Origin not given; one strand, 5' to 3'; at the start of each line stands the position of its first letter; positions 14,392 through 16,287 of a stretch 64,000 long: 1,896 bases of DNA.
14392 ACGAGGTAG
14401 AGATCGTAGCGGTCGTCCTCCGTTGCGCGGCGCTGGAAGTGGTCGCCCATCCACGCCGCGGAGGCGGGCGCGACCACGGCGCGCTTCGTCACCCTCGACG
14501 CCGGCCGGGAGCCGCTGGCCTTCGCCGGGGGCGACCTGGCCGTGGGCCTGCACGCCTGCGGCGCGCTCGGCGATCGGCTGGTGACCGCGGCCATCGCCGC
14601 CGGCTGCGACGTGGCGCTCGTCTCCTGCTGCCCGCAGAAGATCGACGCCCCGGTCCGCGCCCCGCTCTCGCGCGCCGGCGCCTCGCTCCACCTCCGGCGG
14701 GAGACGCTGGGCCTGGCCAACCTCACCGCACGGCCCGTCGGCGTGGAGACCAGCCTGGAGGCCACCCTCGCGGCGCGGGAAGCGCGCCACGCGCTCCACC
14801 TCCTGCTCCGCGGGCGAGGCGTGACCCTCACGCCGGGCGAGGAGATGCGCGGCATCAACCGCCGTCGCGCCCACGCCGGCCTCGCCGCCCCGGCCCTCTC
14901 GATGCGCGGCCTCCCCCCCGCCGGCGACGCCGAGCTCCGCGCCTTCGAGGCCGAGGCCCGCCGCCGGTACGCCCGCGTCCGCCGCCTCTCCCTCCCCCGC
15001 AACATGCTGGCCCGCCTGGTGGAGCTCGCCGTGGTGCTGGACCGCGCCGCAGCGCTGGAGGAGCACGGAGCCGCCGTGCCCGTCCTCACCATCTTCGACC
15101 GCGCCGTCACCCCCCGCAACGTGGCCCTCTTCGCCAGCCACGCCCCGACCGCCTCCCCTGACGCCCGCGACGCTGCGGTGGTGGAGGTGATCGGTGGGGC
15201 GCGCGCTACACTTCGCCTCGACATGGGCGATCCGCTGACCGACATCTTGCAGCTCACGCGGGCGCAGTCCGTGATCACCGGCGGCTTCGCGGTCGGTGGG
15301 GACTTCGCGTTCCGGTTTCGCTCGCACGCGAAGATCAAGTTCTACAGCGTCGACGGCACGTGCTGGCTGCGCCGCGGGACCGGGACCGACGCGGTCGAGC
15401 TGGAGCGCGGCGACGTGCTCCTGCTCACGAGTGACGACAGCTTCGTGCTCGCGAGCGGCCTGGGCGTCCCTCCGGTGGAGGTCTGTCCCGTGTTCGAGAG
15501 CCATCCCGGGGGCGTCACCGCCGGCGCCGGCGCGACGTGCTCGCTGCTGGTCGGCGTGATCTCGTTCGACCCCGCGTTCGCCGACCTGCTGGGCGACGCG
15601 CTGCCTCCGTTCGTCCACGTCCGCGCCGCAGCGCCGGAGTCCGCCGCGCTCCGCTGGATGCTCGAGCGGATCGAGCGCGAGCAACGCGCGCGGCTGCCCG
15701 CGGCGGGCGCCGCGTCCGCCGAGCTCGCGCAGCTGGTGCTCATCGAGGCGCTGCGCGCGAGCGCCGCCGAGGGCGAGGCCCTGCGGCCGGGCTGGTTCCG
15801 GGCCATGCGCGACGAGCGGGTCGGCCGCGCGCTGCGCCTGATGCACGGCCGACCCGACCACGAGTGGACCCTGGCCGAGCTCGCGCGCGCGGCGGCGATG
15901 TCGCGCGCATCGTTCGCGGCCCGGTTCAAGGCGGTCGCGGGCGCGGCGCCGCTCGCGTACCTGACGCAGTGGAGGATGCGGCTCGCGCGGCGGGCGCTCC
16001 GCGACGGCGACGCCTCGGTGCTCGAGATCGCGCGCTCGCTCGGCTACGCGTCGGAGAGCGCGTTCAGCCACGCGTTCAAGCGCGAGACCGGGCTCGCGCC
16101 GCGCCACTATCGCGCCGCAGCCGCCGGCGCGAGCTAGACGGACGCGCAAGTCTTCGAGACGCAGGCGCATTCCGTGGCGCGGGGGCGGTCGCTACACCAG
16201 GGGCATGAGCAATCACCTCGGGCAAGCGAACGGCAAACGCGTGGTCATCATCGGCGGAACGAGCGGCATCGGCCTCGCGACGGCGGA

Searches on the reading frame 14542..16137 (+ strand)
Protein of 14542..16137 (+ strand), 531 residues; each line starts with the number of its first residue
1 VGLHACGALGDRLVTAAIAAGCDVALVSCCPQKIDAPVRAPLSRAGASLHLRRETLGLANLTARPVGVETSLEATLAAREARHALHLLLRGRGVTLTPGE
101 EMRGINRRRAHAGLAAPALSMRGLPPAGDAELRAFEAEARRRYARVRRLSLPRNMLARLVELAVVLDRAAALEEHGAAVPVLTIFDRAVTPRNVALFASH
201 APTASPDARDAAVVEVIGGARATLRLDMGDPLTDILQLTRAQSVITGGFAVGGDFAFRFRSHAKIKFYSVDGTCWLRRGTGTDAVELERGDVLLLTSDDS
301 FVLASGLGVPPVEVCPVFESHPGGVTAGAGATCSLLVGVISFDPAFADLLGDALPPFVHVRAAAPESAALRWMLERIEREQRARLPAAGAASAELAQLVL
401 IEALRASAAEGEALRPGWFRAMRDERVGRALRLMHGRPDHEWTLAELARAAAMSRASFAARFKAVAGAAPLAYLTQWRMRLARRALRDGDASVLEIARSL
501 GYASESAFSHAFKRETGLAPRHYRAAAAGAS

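Call 96: search_protein_families(library=pfam, proteins=[window:14542-16137:+], max_evalue=0.001)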
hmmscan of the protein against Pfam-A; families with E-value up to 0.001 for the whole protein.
window:14542-16137:+ (531 aa): 3 families
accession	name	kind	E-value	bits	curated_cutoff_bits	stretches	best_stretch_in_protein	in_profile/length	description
PF12852.13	Cupin_6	-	3.5e-31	108.8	26.7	1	230-407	1-181/183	Cupin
PF12833.13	HTH_18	-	1.7e-21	76.8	33.6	1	447-525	1-79/80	Helix-turn-helix domain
PF00165.29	HTH_AraC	-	3.3e-14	53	26.6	2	488-524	6-41/42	Bacterial regulatory helix-turn-helix proteins, AraC family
